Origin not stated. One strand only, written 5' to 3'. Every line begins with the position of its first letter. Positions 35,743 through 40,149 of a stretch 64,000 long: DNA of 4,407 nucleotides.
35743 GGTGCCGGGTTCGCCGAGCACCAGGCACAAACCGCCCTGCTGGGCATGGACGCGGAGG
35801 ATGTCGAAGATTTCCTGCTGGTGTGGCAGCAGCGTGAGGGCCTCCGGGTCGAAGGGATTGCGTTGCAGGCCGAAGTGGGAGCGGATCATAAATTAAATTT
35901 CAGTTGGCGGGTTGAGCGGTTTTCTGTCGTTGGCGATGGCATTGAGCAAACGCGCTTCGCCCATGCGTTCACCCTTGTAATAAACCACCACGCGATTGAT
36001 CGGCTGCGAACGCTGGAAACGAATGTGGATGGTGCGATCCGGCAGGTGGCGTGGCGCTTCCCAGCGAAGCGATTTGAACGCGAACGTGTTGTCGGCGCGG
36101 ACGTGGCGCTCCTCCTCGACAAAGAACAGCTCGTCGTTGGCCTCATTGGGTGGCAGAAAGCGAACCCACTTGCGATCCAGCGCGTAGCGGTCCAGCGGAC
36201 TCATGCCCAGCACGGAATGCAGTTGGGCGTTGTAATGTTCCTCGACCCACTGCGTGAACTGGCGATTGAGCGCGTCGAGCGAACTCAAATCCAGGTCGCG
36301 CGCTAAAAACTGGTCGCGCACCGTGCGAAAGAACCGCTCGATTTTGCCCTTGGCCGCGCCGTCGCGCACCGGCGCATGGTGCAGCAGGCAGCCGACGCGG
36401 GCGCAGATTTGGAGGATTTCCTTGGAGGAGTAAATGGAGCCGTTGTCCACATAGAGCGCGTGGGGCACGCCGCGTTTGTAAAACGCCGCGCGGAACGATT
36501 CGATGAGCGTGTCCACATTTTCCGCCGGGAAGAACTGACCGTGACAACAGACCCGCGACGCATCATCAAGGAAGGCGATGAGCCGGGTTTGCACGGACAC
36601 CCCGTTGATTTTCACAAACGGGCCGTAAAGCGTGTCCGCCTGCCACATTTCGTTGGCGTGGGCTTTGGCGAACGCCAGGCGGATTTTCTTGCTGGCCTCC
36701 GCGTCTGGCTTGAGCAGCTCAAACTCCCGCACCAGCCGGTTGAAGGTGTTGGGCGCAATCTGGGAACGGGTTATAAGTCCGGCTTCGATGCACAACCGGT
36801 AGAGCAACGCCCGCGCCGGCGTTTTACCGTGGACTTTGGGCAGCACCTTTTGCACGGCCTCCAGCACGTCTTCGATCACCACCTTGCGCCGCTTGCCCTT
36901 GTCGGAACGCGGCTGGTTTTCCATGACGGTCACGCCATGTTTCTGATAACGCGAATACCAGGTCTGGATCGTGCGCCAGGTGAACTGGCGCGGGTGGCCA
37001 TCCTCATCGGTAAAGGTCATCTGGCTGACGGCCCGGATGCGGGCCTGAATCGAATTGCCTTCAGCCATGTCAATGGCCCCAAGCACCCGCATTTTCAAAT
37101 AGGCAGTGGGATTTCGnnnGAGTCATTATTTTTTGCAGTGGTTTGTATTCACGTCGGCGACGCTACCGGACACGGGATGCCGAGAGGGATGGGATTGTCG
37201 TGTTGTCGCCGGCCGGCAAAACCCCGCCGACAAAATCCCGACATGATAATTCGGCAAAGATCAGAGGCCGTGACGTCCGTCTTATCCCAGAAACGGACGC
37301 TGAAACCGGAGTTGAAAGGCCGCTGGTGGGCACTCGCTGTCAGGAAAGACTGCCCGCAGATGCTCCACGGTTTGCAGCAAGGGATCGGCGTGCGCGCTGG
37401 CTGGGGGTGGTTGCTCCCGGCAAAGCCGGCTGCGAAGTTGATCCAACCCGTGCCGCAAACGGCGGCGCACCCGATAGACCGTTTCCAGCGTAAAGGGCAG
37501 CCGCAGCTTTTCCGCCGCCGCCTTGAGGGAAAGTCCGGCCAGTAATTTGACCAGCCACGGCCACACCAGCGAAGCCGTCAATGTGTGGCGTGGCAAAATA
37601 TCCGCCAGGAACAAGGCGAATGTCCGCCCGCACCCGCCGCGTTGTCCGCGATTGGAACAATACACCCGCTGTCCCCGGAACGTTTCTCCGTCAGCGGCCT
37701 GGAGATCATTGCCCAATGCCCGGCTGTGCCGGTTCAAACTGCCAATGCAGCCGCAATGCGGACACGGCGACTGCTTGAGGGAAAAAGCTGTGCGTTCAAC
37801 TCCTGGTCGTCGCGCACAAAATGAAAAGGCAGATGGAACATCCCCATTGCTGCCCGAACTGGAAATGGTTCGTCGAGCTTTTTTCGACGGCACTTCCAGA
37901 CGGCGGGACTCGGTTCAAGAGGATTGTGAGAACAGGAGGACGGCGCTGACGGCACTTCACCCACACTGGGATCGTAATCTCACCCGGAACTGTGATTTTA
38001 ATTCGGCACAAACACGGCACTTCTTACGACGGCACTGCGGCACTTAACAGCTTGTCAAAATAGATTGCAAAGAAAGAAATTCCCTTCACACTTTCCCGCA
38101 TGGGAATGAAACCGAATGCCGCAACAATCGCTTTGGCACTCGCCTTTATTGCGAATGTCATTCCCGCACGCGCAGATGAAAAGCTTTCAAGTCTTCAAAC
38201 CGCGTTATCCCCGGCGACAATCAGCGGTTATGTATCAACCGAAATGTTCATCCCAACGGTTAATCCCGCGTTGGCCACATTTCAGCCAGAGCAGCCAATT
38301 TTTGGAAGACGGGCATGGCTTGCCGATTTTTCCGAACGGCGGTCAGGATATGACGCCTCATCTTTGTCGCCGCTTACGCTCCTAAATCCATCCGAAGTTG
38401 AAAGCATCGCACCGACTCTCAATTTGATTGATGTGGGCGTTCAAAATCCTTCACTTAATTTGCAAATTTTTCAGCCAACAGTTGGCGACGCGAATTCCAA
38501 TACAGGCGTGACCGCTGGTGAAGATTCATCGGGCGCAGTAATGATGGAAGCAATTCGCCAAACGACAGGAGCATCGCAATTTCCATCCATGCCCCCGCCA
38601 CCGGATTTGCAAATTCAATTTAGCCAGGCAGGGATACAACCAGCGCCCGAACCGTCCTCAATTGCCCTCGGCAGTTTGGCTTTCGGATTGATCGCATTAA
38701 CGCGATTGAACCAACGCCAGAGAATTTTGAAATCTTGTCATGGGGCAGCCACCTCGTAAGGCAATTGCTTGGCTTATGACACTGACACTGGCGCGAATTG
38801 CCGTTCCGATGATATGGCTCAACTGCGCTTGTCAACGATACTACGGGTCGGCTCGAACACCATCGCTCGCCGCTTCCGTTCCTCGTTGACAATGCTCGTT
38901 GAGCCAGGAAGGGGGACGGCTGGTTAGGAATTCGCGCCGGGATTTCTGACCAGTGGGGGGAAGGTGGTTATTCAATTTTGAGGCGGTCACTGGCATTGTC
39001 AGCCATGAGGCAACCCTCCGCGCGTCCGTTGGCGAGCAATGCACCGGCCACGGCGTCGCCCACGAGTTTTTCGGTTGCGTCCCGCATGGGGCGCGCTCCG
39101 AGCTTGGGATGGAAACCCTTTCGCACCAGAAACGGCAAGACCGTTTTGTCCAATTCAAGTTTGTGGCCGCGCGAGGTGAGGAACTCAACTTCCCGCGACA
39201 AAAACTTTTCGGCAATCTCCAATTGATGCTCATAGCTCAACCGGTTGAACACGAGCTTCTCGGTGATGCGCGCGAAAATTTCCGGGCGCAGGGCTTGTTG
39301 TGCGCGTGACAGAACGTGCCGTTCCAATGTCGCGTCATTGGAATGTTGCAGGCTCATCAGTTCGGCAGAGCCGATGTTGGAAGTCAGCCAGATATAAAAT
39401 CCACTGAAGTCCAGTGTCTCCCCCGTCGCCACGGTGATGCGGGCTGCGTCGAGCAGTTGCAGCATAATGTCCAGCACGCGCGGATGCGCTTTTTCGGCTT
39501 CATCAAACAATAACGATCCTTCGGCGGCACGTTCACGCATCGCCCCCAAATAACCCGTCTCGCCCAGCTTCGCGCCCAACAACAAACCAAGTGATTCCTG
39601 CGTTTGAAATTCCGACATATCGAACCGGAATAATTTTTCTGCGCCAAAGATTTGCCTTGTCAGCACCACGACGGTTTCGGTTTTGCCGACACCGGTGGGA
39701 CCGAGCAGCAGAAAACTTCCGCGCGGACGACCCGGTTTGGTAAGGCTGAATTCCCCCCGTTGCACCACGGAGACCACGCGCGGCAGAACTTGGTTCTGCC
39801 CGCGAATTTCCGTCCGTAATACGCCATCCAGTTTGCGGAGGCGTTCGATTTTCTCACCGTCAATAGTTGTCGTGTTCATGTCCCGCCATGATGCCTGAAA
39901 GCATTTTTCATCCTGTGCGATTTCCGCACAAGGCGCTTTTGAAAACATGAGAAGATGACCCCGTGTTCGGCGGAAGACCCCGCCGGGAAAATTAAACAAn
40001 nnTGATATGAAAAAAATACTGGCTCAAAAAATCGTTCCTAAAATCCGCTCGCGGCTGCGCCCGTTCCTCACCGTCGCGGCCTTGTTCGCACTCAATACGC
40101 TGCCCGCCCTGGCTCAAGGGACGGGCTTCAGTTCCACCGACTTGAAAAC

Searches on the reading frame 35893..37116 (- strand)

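Call 60: search_protein_families(library=pfam, proteins=[window:35893-37116:-], max_evalue=0.001)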
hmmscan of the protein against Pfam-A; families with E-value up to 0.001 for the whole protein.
window:35893-37116:- (407 aa): 2 families
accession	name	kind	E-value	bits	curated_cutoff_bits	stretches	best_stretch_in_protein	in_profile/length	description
PF00665.32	rve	-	2.8e-10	40.8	32.6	1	153-249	3-98/102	Integrase core domain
PF13683.12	rve_3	-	6.4e-07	29.5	26.5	1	245-306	5-65/67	Integrase core domain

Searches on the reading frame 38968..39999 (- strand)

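Call 60: search_protein_families(library=pfam, proteins=[window:38968-39999:-], max_evalue=0.001)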
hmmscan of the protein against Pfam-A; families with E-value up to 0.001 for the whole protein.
window:38968-39999:- (343 aa): 3 families
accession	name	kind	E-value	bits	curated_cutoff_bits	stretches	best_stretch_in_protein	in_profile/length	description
PF07724.20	AAA_2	-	7.4e-28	98.1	27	1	91-247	1-165/166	AAA domain (Cdc48 subfamily)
PF10431.15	ClpB_D2-small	-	1.6e-11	44.5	21.9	1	254-325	1-72/81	C-terminal, D2-small domain, of ClpB protein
PF07728.20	AAA_5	-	1.4e-07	32.1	22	1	96-208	2-122/139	AAA domain (dynein-related subfamily)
